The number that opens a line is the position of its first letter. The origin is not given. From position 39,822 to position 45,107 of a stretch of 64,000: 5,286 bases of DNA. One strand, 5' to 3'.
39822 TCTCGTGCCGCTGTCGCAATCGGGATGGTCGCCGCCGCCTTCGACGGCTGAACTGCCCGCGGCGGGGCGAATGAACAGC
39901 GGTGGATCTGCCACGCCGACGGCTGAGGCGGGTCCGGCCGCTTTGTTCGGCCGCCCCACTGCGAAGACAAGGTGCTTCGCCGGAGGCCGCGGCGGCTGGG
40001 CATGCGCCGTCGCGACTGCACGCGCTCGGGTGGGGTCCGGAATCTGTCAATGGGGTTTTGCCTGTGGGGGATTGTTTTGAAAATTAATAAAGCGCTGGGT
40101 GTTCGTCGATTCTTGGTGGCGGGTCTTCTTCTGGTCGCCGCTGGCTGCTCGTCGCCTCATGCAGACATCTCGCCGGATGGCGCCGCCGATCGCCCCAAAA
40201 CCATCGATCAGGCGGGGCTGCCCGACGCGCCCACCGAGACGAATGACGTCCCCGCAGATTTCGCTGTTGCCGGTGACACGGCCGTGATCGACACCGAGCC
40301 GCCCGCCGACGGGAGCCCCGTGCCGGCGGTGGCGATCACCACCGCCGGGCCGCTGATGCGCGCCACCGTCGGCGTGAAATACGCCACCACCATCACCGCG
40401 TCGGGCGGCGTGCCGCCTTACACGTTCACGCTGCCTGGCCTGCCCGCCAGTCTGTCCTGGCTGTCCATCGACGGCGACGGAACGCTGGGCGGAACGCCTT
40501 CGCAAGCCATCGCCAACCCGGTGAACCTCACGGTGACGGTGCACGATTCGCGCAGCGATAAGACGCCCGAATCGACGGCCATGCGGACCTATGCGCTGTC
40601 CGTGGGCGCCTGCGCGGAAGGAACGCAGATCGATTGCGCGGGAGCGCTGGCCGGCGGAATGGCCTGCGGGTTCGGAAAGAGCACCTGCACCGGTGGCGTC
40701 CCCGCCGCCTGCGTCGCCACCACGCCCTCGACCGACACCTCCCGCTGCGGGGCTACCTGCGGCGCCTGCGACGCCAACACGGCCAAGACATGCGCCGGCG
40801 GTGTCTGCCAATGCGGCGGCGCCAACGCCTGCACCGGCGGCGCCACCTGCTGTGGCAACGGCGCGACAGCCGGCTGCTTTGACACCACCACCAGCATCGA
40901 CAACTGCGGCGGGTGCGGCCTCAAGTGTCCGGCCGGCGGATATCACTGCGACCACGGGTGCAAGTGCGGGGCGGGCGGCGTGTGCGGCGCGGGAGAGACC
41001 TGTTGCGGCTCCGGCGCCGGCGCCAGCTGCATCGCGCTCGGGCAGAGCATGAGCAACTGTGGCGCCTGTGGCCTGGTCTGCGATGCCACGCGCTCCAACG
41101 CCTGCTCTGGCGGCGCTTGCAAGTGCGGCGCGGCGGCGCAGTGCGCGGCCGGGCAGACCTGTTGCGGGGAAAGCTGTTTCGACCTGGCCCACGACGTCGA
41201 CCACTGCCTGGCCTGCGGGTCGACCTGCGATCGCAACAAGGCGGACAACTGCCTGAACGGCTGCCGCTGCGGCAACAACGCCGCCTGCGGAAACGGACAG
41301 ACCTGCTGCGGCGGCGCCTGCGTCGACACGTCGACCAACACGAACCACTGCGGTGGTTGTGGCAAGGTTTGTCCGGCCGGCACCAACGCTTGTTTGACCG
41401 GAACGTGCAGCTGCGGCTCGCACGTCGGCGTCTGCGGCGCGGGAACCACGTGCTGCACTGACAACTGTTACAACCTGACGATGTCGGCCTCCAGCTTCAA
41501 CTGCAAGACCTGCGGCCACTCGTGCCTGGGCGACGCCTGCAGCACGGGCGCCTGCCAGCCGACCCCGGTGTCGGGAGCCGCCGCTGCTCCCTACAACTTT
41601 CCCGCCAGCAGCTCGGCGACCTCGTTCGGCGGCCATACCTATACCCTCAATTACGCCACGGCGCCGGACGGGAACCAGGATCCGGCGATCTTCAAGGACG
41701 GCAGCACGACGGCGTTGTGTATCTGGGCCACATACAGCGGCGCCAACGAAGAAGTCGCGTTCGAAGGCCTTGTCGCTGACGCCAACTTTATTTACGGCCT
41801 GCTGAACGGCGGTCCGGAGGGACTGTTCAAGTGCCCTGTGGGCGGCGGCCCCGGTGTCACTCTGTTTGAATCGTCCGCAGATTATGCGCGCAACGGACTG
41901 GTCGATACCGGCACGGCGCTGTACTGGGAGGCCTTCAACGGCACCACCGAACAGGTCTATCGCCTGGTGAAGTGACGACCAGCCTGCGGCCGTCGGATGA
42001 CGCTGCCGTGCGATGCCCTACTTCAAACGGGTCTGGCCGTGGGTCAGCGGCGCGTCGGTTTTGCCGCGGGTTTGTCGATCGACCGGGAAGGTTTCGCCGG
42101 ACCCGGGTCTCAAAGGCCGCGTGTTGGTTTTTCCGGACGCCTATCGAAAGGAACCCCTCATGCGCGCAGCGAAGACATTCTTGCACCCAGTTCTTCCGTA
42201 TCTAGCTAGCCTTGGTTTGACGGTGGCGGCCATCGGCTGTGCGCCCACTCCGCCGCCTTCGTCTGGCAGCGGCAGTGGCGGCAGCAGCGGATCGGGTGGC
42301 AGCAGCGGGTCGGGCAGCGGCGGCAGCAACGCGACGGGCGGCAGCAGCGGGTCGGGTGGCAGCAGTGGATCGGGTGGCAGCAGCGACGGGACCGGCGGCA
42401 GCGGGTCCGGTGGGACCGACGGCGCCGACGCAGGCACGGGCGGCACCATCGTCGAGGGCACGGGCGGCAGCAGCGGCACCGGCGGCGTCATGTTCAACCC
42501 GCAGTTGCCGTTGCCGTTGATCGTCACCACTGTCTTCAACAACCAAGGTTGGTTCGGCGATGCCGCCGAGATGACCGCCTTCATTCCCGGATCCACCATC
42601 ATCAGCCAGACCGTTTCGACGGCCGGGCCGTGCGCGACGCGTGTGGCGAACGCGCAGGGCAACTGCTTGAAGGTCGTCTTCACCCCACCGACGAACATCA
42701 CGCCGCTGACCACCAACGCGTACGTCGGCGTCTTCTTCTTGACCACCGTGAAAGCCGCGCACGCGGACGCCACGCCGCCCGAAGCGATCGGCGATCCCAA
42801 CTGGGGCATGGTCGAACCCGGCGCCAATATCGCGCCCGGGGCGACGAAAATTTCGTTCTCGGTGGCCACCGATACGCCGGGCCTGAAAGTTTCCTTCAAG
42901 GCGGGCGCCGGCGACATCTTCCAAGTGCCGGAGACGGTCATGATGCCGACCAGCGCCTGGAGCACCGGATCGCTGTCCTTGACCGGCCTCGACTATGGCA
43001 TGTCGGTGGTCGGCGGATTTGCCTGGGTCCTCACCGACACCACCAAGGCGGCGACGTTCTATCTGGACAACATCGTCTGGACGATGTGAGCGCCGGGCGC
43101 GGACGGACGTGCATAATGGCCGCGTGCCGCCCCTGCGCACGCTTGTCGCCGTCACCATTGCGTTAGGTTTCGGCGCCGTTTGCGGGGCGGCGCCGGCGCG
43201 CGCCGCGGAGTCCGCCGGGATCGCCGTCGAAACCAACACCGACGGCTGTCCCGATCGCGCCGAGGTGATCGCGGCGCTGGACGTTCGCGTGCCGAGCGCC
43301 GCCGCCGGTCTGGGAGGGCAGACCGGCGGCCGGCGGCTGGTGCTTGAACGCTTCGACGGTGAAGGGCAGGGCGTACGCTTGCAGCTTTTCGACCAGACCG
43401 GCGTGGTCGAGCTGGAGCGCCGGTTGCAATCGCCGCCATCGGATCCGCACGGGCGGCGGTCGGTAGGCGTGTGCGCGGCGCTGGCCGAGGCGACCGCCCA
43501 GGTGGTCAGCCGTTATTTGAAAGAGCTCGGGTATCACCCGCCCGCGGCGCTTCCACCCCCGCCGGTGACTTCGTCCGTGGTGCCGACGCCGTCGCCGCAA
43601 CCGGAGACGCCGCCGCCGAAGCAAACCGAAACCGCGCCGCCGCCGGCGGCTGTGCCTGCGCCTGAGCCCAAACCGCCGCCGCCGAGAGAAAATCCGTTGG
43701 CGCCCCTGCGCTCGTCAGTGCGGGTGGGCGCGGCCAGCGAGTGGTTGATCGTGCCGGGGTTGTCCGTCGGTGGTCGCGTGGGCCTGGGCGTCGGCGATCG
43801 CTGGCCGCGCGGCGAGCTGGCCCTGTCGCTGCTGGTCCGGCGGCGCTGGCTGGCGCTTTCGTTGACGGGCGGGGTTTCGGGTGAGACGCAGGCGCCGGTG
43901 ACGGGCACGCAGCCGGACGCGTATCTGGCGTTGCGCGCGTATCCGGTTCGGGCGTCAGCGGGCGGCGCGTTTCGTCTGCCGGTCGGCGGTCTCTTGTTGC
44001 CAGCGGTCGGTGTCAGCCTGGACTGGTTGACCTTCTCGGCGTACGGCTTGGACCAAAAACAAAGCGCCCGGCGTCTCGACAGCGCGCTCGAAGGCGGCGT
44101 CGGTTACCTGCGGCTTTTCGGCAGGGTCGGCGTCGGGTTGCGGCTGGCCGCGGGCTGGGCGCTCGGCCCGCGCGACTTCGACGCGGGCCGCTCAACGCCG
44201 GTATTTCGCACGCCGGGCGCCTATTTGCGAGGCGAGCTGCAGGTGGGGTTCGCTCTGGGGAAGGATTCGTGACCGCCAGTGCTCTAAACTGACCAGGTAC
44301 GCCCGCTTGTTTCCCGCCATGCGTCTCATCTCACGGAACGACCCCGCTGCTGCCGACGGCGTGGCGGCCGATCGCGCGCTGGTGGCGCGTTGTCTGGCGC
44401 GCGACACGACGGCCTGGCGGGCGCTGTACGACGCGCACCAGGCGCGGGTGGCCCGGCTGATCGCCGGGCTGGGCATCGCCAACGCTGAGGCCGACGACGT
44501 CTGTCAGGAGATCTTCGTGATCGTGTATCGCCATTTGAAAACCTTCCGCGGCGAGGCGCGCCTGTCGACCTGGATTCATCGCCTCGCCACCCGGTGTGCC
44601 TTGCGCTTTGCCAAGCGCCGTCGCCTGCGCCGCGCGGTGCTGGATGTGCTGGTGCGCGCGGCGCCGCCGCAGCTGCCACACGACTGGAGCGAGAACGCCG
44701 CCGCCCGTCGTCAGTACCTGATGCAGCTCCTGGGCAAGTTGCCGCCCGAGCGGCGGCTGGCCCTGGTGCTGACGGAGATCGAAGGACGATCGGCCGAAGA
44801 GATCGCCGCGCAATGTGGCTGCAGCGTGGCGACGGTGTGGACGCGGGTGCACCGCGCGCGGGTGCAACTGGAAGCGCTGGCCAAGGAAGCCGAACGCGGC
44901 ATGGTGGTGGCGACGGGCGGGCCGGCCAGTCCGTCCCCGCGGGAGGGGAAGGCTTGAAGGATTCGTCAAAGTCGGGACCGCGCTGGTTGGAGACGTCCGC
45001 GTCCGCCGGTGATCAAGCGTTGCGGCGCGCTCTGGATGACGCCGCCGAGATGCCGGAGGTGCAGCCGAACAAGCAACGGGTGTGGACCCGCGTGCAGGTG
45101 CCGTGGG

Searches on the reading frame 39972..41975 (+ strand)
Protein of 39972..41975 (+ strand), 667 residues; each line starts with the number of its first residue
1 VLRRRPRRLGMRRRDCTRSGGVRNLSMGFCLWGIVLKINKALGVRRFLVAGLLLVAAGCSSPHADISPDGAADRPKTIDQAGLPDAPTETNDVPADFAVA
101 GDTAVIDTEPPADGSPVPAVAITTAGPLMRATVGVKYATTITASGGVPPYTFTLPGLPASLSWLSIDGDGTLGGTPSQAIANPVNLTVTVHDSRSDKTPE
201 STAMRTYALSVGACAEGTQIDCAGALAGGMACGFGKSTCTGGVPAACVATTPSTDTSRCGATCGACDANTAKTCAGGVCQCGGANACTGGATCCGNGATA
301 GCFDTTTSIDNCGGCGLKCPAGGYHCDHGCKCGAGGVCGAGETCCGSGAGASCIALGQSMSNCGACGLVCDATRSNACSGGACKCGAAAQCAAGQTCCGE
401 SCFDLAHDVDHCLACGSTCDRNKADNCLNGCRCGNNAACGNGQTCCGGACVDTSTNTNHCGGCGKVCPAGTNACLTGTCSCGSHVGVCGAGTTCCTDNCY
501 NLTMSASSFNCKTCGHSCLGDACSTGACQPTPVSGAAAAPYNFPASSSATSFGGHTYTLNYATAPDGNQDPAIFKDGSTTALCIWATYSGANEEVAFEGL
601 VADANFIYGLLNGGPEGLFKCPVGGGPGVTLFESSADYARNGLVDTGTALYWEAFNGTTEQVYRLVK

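Call 67: search_protein_families(library=pfam, proteins=[window:39972-41975:+], max_evalue=0.01)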
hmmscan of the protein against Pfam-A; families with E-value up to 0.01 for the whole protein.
window:39972-41975:+ (667 aa): 2 families
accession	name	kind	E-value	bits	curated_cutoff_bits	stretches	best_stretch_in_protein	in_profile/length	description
PF05345.18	He_PIG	-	4.1e-05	24.4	24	1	126-200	8-89/96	Putative Ig domain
PF04885.19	Stig1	-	0.0051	17.7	24.1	1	430-480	36-83/85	Stigma-specific STIG1-like protein family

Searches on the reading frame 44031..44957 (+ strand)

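Call 67: search_protein_families(library=pfam, proteins=[window:44031-44957:+], max_evalue=0.01)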
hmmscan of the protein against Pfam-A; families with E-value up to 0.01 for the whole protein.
window:44031-44957:+ (308 aa): 6 families
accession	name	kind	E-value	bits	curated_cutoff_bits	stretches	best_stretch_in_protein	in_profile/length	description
PF08281.18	Sigma70_r4_2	-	2.6e-17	62.6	25.7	1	228-280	2-54/54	Sigma-70, region 4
PF04542.20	Sigma70_r2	-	7e-13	48.6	24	1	132-198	1-69/71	Sigma-70 region 2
PF04545.22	Sigma70_r4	-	3.9e-06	26.7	24.1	1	233-280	1-48/50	Sigma-70, region 4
PF13384.12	HTH_23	-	8.2e-05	22.7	24.6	1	240-275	6-40/50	Homeodomain-like domain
PF22233.2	PhyR_sigma-like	-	0.0014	18.8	27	1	234-277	1-44/50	Response regulator PhyR, sigma-like domain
PF07638.17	Sigma70_ECF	-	0.0027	18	21.1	1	230-281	130-180/185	ECF sigma factor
